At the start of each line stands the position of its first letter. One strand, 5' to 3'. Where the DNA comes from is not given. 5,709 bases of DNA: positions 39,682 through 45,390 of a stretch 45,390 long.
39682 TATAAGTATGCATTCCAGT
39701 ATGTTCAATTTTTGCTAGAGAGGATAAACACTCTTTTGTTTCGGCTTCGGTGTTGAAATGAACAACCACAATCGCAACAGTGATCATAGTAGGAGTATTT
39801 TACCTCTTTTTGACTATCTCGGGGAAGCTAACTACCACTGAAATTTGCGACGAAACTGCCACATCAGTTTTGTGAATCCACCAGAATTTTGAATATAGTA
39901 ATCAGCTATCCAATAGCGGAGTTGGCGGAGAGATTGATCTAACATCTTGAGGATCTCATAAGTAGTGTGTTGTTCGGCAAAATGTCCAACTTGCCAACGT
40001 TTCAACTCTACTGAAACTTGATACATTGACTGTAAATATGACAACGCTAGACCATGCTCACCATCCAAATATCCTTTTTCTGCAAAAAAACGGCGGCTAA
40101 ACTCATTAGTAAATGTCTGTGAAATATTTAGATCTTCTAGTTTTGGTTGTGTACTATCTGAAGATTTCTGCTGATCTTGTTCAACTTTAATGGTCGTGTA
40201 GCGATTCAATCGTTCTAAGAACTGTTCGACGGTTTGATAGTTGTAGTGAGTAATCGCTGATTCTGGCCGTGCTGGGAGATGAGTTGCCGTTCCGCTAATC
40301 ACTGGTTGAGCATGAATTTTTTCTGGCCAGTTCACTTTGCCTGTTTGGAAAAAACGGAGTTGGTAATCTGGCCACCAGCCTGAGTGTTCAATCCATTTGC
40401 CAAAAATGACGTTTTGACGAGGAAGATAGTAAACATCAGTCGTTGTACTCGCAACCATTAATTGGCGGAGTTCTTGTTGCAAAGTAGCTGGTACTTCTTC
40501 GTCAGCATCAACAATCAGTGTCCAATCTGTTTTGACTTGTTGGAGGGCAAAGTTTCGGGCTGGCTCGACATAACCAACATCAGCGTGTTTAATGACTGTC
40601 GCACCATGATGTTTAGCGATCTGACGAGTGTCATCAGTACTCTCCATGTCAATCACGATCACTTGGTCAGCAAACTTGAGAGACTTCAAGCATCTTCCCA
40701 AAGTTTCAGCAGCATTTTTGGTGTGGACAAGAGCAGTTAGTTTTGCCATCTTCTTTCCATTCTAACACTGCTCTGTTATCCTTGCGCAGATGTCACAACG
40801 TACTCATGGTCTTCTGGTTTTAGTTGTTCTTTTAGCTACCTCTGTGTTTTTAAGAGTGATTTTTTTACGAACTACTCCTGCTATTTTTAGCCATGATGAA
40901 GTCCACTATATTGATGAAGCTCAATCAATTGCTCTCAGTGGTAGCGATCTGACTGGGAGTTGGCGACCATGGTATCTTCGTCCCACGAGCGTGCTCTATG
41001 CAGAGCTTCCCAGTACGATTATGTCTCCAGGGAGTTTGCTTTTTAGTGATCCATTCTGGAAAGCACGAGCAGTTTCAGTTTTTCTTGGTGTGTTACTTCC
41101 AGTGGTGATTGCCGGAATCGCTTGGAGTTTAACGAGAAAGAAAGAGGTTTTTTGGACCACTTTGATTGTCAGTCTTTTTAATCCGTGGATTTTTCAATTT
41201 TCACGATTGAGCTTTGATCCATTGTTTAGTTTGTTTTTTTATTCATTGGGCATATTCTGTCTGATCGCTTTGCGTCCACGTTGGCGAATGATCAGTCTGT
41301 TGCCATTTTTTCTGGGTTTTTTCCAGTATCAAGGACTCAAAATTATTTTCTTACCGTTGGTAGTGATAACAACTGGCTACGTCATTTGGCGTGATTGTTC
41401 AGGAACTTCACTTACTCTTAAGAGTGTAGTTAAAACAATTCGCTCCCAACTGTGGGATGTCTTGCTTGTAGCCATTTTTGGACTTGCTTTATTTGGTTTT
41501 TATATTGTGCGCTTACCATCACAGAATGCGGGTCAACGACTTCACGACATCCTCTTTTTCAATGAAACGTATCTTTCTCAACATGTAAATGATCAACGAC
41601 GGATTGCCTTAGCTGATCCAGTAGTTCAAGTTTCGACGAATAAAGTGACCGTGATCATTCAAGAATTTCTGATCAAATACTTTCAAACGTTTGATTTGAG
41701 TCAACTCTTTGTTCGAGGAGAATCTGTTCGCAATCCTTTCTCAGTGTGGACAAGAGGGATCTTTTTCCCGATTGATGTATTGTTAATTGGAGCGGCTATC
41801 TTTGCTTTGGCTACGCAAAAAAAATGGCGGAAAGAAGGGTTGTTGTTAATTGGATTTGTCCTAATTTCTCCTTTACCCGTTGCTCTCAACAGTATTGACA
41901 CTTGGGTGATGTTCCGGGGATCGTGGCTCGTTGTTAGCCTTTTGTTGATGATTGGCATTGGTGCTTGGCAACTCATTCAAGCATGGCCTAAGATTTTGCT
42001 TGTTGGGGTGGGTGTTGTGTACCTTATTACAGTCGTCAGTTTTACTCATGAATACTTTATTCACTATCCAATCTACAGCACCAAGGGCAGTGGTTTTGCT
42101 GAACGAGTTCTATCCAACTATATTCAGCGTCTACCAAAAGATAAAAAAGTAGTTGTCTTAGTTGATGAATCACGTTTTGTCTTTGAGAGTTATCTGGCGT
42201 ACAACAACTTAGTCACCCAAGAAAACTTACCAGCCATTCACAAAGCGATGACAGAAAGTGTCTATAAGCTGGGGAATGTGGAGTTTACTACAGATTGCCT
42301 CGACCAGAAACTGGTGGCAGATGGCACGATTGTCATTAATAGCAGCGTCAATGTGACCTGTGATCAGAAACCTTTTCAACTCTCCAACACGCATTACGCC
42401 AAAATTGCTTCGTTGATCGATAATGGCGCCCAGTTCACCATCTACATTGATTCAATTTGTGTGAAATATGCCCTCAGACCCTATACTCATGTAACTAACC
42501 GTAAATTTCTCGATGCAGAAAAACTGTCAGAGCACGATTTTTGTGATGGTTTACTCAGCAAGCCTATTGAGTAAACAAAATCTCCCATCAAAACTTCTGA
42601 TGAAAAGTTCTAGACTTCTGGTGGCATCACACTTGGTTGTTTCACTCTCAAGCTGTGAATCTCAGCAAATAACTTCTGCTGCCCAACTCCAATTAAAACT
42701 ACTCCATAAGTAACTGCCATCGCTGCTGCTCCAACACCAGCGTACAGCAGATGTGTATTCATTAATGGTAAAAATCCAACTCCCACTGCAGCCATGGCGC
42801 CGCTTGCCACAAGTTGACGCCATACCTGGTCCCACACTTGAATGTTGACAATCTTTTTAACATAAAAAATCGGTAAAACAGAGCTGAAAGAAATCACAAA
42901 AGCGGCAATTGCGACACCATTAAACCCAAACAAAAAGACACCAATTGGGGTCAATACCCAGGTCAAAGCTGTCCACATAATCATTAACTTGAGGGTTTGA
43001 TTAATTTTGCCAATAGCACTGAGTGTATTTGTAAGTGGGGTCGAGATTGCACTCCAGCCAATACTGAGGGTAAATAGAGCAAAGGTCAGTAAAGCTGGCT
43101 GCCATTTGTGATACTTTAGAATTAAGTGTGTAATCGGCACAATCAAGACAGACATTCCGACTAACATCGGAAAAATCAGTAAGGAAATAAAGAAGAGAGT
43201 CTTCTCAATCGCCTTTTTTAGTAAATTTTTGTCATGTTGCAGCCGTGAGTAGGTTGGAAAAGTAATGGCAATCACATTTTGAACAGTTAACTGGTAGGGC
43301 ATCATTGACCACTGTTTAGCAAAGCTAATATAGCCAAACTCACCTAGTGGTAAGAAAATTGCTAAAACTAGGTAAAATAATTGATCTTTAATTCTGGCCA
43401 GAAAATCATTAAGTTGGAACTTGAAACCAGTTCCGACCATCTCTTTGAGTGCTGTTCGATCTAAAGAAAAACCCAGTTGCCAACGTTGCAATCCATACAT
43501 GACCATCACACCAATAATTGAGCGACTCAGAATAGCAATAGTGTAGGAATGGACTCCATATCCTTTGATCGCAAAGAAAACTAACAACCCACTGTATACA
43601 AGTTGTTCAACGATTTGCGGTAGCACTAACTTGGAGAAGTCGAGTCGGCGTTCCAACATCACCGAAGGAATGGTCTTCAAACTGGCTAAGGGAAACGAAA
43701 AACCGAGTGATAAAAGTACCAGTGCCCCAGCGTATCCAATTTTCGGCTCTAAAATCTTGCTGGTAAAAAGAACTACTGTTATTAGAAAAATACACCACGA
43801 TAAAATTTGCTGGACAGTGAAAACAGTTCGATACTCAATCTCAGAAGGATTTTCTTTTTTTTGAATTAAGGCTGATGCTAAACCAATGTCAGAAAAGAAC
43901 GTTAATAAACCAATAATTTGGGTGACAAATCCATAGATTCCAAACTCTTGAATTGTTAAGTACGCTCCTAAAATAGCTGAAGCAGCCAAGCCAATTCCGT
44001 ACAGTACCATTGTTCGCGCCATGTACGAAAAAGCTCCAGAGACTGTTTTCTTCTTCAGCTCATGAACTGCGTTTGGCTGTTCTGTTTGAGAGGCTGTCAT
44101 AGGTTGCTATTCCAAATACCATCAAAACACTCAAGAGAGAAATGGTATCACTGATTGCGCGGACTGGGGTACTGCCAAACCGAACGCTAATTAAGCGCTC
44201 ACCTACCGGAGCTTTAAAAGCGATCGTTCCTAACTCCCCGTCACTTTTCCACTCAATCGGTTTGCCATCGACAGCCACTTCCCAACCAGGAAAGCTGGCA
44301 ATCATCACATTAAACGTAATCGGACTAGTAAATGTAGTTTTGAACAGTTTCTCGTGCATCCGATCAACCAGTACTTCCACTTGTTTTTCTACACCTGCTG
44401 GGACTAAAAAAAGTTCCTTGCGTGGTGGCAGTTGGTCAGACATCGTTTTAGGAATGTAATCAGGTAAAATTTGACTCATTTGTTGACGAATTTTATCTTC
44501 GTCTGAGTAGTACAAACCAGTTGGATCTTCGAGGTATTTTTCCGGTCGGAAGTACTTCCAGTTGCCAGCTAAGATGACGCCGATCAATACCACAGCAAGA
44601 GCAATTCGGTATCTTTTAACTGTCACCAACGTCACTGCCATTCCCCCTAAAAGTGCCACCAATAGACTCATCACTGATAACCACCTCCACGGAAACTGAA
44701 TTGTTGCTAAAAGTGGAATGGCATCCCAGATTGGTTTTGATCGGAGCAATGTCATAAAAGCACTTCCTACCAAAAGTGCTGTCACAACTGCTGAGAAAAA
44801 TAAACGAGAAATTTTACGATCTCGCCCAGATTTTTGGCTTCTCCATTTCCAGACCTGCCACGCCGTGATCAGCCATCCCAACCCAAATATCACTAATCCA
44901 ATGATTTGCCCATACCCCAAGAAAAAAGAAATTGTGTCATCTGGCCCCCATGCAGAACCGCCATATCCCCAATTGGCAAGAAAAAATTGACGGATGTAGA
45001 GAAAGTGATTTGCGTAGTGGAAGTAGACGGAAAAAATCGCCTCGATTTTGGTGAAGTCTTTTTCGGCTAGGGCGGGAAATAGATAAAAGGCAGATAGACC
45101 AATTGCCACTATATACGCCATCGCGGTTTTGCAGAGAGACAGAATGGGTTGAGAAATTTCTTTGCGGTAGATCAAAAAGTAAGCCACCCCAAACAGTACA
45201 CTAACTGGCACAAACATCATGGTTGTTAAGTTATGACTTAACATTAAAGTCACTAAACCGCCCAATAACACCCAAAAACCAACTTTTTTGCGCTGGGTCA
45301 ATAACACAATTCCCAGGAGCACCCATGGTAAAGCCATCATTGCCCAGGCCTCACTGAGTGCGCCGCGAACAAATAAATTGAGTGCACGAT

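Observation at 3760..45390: A 42-kb glycosylation island with about 11 GT-C-fold membrane enzymes from at least 5 families, plus lipid-donor, nucleotide-sugar and three export routes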

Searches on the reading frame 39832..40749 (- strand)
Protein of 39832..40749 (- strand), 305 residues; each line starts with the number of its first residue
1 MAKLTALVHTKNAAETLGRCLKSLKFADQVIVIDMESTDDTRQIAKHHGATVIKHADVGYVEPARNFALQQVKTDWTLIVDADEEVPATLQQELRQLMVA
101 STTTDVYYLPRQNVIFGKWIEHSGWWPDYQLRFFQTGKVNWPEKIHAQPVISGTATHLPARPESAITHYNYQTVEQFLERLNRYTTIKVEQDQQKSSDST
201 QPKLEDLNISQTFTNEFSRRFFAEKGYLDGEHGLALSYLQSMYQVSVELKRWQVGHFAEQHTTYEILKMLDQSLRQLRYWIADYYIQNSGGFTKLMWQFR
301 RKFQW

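Call 6: search_protein_families(library=pfam, proteins=[window:39832-40749:-], max_evalue=0.01)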
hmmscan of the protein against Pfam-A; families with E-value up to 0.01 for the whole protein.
window:39832-40749:- (305 aa): 2 families
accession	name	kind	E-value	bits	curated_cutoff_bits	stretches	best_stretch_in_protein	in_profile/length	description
PF00535.33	Glycos_transf_2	-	5.1e-15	56.2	23.3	1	7-131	3-139/168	Glycosyl transferase family 2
PF13704.12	Glyco_tranf_2_4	-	6e-06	27.1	27.5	1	12-84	2-82/98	Glycosyl transferase family 2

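Call 62: search_solved_structures(query=window:39832-40749:-, max_evalue=0.001)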
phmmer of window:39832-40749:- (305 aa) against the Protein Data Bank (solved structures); distinct sequences matched with E-value up to 0.001: 3.
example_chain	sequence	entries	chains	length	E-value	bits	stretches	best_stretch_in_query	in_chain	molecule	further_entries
22ao_A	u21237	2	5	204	2.5e-10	43.4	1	5-189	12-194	GmaR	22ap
7msp_A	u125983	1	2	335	0.0001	25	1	9-153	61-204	SPbeta prophage-derived glycosyltransferase SunS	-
7msn_A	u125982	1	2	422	0.00015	24.4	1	9-153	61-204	SPbeta prophage-derived glycosyltransferase SunS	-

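Call 76: search_protein_families(library=ncbifam, proteins=[window:39832-40749:-], max_evalue=0.000001)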
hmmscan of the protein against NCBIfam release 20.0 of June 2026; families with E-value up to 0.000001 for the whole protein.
window:39832-40749:- (305 aa): 2 families
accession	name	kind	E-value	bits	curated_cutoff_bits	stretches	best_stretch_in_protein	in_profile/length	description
TIGR04182.1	glyco_TIGR04182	equivalog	1.8e-10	40.7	325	1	4-89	2-88/293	S-layer glycoprotein N-glycosyltransferase AglJ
TIGR04283.1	glyco_like_mftF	equivalog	2.6e-07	30.5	182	1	8-102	5-100/221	TIGR04283 family arsenosugar biosynthesis glycosyltransferase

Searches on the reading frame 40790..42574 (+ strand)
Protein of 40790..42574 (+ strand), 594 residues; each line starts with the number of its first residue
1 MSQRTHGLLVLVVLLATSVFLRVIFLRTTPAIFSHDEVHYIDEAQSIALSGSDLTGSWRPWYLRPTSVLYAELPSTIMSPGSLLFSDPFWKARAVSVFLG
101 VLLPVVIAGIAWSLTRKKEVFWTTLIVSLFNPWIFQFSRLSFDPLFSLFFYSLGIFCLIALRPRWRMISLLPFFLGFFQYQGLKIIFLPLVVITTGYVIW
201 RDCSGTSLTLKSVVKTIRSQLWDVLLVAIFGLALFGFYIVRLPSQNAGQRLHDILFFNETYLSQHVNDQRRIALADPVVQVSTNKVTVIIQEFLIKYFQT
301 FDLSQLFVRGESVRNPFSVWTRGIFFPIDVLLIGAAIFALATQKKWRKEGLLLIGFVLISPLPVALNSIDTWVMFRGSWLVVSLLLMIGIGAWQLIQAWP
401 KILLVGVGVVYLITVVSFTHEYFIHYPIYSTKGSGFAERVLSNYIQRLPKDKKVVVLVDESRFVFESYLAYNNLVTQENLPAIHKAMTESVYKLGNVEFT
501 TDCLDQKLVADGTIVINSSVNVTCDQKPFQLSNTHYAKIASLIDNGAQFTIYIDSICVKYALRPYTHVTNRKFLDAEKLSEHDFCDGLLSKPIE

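Call 6: search_protein_families(library=pfam, proteins=[window:40790-42574:+], max_evalue=0.01)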
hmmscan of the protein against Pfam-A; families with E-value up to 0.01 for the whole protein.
window:40790-42574:+ (594 aa): 0 families

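Call 10: search_protein_families(library=ncbifam, proteins=[window:40790-42574:+], max_evalue=1)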
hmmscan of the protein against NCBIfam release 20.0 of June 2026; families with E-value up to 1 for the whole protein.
window:40790-42574:+ (594 aa): 0 families

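Call 11: search_protein_families(library=pfam, proteins=[window:40790-42574:+], max_evalue=10)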
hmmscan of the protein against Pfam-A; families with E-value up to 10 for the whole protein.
window:40790-42574:+ (594 aa): 2 families
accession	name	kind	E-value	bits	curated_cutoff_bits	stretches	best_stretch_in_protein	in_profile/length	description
PF13268.11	DUF4059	-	0.19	12.6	25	1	180-239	10-65/72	Protein of unknown function (DUF4059)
PF18949.5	DUF5693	-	0.21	10.5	29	1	172-241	431-500/609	Family of unknown function (DUF5693)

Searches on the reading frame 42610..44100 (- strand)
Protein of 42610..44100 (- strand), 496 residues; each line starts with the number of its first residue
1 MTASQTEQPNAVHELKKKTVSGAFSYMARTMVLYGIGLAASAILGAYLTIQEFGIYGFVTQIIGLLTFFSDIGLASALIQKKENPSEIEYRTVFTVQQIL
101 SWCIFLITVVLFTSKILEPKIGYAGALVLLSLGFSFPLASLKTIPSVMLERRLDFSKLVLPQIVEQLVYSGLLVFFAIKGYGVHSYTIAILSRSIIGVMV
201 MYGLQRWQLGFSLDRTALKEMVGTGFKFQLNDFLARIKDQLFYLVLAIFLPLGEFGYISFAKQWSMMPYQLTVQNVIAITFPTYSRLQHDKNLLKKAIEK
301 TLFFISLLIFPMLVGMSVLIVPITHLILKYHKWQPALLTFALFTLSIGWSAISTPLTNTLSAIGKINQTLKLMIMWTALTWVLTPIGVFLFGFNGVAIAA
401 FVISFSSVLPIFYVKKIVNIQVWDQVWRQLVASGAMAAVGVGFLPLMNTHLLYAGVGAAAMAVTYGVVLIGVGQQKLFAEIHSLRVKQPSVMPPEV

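Call 6: search_protein_families(library=pfam, proteins=[window:42610-44100:-], max_evalue=0.01)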
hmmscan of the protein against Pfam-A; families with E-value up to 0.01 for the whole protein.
window:42610-44100:- (496 aa): 2 families
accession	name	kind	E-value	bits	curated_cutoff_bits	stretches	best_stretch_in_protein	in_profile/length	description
PF13440.11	Polysacc_synt_3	-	3.6e-45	154.9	23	1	48-335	6-290/293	Polysaccharide biosynthesis protein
PF01943.22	Polysacc_synt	-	3.7e-15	56.5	28.2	1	21-288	3-274/274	Polysaccharide biosynthesis protein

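Call 76: search_protein_families(library=ncbifam, proteins=[window:42610-44100:-], max_evalue=0.000001)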
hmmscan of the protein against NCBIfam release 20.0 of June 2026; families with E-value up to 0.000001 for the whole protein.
window:42610-44100:- (496 aa): 3 families
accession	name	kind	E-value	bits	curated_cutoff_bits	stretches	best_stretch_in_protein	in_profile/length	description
NF007773.0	PRK10459.1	equivalog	3.7e-32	112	273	1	15-484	3-478/492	MOP flippase family protein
NF058658.1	Oglyco_Wzx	exception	2.6e-24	86.1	720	1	14-433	5-420/478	O-glycosylation flippase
NF047674.1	TeichurnBiosyTuaB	equivalog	2.1e-18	66.6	580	1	14-419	3-404/469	teichuronic acid biosynthesis protein TuaB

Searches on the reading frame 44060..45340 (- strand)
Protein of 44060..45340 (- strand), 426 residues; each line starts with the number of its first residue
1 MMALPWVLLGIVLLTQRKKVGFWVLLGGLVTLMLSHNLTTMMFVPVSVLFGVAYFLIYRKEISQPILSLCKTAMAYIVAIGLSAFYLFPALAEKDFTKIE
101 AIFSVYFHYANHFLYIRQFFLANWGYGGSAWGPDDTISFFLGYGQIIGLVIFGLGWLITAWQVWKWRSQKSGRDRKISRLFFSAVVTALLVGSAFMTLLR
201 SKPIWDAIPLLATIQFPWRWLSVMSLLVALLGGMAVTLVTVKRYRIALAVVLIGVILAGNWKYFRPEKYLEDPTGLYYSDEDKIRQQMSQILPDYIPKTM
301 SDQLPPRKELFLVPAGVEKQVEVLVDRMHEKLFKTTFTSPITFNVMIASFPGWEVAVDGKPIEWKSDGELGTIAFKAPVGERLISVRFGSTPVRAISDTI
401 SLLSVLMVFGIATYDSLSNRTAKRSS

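Call 6: search_protein_families(library=pfam, proteins=[window:44060-45340:-], max_evalue=0.01)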
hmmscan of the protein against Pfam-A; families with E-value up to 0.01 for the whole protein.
window:44060-45340:- (426 aa): 0 families

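Call 10: search_protein_families(library=ncbifam, proteins=[window:44060-45340:-], max_evalue=1)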
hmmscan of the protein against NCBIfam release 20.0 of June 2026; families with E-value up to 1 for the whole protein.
window:44060-45340:- (426 aa): 3 families
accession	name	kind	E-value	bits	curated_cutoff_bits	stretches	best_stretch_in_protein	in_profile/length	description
NF047590.1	GlcsyltransPgfM2Strep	equivalog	0.016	13.4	1500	1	350-412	817-877/884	glycosyltransferase PgfM2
NF009304.0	PRK12661.1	equivalog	0.15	12.1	152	1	41-86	5-53/140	putative monovalent cation/H+ antiporter subunit C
NF047322.1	HK_morpho_MacS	equivalog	0.45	9.6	300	1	41-197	11-162/367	MacS family sensor histidine kinase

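Call 11: search_protein_families(library=pfam, proteins=[window:44060-45340:-], max_evalue=10)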
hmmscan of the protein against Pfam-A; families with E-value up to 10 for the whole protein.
window:44060-45340:- (426 aa): 5 families
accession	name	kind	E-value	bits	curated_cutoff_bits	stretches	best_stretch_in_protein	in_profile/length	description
PF20152.4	DUF6534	-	0.038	15.6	28.2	1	157-230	7-75/80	Family of unknown function (DUF6534)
PF04087.19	DUF389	-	0.14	12.6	23.9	1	180-255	31-100/137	Domain of unknown function (DUF389)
PF09586.16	YfhO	-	0.2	10.4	28.5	2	2-92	150-236/835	Bacterial membrane protein YfhO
PF12292.13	DUF3624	-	0.47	11.4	27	0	69-115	17-63/76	Protein of unknown function (DUF3624)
PF17447.7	YkpC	-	5.9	7.2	27.7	1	245-259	7-21/42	Uncharacterized YkpC-like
